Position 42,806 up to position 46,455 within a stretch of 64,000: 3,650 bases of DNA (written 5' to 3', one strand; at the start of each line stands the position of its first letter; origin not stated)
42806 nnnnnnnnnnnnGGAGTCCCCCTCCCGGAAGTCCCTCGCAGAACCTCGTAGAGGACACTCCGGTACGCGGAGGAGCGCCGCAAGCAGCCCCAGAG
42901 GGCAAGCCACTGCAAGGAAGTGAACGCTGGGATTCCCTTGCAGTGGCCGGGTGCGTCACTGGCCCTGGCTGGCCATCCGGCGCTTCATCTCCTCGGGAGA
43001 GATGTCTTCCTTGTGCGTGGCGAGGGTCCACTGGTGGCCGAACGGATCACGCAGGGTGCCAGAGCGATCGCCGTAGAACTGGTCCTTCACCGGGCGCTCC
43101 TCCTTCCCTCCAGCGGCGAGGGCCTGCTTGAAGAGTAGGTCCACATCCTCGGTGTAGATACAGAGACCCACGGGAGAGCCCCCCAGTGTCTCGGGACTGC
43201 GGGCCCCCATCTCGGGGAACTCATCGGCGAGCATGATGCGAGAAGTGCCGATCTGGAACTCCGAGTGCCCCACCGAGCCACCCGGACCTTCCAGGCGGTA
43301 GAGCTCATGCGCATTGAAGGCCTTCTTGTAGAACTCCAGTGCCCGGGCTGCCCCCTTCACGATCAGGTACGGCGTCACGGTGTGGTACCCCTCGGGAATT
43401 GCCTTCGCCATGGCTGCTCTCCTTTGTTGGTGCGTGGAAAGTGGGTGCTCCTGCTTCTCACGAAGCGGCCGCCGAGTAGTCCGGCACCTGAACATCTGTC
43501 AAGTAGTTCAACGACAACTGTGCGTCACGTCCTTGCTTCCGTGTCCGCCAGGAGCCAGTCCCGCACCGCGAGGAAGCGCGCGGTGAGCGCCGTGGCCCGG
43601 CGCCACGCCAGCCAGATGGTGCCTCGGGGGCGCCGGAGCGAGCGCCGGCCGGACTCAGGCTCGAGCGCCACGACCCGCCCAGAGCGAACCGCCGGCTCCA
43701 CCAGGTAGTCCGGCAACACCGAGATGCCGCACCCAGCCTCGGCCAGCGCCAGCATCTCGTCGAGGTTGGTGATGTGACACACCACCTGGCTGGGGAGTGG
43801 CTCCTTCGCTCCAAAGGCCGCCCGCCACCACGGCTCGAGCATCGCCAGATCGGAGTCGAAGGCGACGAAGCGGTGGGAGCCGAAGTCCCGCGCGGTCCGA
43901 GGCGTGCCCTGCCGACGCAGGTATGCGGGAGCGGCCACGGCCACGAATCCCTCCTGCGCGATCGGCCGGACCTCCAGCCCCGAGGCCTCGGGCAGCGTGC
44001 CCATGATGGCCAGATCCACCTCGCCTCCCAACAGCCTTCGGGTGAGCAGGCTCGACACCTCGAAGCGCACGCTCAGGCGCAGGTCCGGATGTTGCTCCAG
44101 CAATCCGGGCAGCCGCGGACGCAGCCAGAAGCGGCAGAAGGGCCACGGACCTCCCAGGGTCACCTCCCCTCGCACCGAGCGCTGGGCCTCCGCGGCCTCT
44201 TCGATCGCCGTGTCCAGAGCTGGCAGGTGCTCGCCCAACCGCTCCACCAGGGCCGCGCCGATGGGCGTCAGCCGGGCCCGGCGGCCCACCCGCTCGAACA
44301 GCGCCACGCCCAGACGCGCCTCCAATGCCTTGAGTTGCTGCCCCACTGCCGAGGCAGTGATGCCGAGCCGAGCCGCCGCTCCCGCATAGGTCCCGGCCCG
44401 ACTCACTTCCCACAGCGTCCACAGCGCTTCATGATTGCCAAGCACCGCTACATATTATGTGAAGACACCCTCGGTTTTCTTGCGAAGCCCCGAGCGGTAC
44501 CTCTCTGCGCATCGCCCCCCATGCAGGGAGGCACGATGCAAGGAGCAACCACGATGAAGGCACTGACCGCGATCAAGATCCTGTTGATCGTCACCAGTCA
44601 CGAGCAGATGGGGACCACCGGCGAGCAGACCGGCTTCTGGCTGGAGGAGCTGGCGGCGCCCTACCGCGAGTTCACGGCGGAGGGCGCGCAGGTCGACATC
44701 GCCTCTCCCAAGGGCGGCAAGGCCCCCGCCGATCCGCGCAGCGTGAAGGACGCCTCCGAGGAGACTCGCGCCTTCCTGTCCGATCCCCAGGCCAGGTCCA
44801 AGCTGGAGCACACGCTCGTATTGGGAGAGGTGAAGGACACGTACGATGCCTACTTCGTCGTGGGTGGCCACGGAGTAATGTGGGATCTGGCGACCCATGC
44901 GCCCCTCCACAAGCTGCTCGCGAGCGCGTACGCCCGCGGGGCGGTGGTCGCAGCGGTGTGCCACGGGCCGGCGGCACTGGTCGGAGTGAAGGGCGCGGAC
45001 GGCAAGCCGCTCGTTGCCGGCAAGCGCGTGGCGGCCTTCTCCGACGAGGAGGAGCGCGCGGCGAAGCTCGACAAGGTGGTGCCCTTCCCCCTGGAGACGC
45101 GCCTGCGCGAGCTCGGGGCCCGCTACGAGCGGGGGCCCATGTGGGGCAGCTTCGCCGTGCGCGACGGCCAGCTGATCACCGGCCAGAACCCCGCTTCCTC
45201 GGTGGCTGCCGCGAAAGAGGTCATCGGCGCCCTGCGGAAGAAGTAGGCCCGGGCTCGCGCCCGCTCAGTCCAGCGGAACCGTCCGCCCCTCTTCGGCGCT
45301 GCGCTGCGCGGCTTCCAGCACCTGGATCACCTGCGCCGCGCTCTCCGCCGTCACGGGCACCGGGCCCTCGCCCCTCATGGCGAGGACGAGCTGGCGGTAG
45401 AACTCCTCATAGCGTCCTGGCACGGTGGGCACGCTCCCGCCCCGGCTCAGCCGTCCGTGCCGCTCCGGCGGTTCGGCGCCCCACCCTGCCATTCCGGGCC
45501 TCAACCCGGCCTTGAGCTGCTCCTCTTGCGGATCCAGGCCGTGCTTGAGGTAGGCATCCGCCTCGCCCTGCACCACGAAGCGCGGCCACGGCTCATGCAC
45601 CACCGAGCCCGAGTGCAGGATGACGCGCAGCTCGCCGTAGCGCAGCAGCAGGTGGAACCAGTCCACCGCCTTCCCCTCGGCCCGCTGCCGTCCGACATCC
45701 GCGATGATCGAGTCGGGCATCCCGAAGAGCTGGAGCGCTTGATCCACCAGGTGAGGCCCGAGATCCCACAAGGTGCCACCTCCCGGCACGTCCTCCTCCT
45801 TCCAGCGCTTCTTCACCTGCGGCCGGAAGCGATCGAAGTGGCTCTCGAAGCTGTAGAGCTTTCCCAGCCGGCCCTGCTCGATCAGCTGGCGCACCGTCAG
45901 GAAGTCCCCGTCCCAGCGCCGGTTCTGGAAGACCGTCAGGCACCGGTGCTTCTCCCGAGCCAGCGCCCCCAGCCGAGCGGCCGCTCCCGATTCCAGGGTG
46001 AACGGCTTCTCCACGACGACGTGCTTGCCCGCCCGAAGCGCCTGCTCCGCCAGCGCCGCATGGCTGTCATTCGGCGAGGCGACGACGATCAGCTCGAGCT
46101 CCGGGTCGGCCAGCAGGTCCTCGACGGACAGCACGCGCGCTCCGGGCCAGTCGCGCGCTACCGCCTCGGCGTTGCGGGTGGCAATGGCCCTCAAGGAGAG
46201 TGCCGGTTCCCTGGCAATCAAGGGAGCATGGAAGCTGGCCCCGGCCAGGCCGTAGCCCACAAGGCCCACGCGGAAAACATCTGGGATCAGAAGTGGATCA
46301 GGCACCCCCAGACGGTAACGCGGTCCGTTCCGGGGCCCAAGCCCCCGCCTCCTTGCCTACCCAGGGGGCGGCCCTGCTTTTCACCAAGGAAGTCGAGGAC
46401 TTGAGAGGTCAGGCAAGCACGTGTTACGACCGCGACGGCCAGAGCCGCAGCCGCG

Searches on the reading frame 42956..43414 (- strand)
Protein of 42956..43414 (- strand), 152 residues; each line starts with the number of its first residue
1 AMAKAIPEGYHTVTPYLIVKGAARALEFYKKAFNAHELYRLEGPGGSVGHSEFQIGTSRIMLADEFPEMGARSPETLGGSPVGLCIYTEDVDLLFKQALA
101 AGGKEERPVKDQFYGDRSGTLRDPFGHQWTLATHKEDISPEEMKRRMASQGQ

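Call 3: search_protein_families(library=pfam, proteins=[window:42956-43414:-], max_evalue=1)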
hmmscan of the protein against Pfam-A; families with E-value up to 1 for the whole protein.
window:42956-43414:- (152 aa): 4 families
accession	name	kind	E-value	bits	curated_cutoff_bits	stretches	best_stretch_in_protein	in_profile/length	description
PF00903.31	Glyoxalase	-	1.4e-15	58.2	20.6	1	13-130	6-120/121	Glyoxalase/Bleomycin resistance protein/Dioxygenase superfamily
PF18029.7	Glyoxalase_6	-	0.00071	20.6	23.6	1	22-131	9-105/106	Glyoxalase-like domain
PF22656.2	At5g48480-like_N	-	0.0025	18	27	1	22-43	9-30/59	Glyoxalase At5g48480-like, N-terminal domain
PF13669.12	Glyoxalase_4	-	0.15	12.8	27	1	18-112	6-101/109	Glyoxalase/Bleomycin resistance protein/Dioxygenase superfamily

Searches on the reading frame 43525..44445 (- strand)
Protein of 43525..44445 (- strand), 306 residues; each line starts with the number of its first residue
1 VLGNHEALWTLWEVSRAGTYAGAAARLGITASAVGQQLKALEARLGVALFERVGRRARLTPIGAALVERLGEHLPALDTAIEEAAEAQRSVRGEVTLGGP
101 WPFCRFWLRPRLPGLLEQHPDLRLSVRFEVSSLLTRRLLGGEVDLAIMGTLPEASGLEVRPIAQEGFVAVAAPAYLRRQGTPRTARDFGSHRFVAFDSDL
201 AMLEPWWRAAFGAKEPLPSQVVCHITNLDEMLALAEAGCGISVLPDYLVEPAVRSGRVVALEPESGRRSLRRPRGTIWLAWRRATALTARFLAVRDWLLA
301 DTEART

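Call 58: search_protein_families(library=pfam, proteins=[window:43525-44445:-], max_evalue=0.00001)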
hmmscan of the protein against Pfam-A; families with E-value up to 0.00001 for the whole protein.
window:43525-44445:- (306 aa): 2 families
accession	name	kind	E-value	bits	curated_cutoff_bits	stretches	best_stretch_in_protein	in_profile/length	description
PF03466.25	LysR_substrate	-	2.6e-40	138.5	28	1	89-300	2-206/209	LysR substrate binding domain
PF00126.33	HTH_1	-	4.2e-17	62.3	26.6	1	7-63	3-59/60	Bacterial regulatory helix-turn-helix protein, lysR family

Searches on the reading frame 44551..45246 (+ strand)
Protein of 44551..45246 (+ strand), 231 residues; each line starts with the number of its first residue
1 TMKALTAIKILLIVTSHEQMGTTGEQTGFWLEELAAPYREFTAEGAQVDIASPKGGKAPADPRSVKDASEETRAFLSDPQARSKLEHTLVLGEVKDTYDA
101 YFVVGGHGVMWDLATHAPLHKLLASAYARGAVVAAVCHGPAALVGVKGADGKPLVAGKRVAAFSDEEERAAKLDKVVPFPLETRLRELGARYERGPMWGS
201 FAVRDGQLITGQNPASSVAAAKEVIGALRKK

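Call 58: search_protein_families(library=pfam, proteins=[window:44551-45246:+], max_evalue=0.00001)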
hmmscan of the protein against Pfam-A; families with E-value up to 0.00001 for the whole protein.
window:44551-45246:+ (231 aa): 2 families
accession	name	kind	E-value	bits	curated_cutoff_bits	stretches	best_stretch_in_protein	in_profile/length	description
PF01965.30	DJ-1_PfpI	-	2.3e-13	50.7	26.6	1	32-225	14-163/165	DJ-1/PfpI family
PF17124.11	ThiJ_like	-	4.1e-09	37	30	1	26-144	3-139/186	ThiJ/PfpI family-like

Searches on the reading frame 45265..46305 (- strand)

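Call 58: search_protein_families(library=pfam, proteins=[window:45265-46305:-], max_evalue=0.00001)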
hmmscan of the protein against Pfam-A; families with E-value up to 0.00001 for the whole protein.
window:45265-46305:- (346 aa): 3 families
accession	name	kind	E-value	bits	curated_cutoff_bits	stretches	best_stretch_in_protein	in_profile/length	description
PF02894.22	GFO_IDH_MocA_C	-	1.9e-36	126.3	22.9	1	139-345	1-218/218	Oxidoreductase family, C-terminal alpha/beta domain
PF22725.1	GFO_IDH_MocA_C3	-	3.6e-26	92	27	1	135-249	1-120/124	GFO/IDH/MocA C-terminal domain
PF01408.29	GFO_IDH_MocA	-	1.1e-24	87.9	24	1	11-125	1-118/120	Oxidoreductase family, NAD-binding Rossmann fold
